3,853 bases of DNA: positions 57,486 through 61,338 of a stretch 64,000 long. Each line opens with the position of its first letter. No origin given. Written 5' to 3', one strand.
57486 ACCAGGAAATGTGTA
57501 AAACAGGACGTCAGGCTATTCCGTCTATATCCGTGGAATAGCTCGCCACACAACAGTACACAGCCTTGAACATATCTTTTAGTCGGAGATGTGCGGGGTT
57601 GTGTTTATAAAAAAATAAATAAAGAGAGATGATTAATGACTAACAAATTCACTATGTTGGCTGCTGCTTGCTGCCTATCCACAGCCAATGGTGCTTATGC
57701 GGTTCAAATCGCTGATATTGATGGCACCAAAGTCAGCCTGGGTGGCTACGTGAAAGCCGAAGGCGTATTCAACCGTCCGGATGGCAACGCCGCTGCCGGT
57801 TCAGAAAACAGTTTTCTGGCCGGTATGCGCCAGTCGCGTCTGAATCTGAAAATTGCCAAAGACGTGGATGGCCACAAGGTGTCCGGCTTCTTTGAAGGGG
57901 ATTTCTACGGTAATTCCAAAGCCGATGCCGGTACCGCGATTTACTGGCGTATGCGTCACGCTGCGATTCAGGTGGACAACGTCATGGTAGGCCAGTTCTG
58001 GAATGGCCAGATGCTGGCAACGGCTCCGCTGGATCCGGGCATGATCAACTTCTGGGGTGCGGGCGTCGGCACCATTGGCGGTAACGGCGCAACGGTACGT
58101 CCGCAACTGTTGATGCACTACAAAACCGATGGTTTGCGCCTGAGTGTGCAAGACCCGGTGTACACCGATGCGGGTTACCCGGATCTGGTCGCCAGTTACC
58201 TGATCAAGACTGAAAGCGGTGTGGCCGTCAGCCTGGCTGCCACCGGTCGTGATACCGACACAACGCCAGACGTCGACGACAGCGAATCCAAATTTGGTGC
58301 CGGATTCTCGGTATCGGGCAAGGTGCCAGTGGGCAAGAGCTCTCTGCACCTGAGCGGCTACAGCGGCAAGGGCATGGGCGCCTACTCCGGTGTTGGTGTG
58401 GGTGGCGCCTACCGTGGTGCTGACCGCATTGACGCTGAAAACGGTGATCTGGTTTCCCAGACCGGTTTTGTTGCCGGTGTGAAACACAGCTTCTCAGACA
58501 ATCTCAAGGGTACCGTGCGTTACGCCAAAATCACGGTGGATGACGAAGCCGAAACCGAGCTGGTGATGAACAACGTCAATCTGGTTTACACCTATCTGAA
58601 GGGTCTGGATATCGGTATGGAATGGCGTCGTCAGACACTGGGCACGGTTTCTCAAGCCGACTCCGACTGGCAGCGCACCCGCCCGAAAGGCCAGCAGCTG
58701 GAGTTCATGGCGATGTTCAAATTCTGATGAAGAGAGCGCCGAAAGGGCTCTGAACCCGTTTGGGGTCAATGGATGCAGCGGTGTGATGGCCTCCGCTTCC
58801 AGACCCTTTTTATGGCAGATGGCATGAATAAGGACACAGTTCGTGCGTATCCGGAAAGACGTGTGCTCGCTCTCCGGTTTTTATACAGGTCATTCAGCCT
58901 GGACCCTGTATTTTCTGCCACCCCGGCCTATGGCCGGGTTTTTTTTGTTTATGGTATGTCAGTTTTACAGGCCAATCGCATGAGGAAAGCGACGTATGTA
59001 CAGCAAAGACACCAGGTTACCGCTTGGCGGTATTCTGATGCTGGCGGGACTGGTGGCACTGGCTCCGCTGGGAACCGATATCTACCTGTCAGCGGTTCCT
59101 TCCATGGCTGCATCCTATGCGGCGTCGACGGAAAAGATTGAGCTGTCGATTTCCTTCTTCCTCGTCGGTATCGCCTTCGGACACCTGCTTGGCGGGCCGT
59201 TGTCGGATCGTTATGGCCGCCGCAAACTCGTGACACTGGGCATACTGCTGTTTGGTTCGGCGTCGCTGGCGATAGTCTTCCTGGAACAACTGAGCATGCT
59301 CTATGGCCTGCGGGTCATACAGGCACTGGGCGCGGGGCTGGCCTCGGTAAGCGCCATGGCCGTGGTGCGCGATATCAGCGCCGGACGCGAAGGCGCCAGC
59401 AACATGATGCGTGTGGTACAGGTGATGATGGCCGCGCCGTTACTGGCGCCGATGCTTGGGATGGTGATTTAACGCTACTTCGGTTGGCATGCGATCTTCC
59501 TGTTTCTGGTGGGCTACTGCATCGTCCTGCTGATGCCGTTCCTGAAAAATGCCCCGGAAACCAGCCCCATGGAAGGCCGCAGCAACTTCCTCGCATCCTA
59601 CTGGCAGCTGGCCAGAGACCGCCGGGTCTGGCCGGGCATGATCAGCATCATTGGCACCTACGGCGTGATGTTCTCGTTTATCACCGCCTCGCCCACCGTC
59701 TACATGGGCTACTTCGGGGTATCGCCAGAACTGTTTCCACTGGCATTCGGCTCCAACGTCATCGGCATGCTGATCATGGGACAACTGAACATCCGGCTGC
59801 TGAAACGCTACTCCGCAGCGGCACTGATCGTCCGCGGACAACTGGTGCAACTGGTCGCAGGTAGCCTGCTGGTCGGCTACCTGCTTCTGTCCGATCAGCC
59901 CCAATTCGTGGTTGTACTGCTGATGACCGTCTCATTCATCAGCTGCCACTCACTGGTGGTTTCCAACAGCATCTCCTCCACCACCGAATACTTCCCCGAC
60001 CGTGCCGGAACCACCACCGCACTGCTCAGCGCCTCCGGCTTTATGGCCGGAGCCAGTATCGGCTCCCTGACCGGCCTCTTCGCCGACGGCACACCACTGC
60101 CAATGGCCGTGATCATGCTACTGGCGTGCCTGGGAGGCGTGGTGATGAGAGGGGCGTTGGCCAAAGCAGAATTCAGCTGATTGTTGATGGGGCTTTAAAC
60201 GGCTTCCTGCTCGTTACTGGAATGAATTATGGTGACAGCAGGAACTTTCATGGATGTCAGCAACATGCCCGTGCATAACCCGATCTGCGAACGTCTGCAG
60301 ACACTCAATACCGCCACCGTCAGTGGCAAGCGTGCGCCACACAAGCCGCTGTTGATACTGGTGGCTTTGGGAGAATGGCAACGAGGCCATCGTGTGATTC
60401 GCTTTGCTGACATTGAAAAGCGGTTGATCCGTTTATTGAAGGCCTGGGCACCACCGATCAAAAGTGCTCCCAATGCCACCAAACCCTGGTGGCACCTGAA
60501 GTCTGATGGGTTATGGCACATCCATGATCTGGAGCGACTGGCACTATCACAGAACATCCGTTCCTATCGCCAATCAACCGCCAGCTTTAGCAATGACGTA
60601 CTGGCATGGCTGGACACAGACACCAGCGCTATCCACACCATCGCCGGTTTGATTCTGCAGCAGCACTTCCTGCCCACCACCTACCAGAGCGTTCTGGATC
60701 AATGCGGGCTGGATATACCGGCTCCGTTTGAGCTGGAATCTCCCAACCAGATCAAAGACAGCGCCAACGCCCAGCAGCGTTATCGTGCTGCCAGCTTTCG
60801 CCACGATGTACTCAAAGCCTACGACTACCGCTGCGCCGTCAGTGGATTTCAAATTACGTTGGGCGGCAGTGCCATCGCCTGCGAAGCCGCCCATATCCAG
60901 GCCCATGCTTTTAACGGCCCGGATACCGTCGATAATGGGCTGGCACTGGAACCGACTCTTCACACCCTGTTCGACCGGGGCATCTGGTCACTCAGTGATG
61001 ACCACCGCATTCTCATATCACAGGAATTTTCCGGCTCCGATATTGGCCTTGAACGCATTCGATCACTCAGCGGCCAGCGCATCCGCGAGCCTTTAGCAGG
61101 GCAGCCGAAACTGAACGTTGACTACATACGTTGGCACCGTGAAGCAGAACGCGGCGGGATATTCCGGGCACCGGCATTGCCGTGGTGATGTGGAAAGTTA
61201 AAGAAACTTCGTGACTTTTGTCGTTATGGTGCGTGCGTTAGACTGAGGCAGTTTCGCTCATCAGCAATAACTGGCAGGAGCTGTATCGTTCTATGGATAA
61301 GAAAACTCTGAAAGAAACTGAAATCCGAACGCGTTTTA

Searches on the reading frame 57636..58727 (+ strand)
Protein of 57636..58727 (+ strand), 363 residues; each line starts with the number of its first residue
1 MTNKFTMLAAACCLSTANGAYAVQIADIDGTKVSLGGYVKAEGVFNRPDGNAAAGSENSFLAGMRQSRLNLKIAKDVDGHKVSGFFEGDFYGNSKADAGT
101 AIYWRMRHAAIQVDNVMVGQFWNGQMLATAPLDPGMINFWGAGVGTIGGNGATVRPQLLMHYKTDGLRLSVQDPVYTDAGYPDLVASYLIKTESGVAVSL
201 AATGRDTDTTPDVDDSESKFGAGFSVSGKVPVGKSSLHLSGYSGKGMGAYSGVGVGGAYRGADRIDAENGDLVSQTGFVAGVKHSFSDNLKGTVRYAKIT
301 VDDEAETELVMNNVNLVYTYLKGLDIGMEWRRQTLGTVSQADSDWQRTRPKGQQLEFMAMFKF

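Call 67: search_protein_families(library=pfam, proteins=[window:57636-58727:+], max_evalue=0.001)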
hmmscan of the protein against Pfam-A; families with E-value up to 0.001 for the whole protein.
window:57636-58727:+ (363 aa): 1 family
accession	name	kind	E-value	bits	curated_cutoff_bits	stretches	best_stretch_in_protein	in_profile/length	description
PF19577.5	DcaP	-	0.0001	21.9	27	1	59-163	108-207/410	DcaP outer membrane protein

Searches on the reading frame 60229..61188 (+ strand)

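Call 67: search_protein_families(library=pfam, proteins=[window:60229-61188:+], max_evalue=0.001)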
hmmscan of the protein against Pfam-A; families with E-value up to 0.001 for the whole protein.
window:60229-61188:+ (319 aa): 1 family
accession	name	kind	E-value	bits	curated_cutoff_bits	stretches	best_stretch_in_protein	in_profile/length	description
PF13391.12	HNH_2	-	5.1e-10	39.5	21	1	202-255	1-65/66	HNH endonuclease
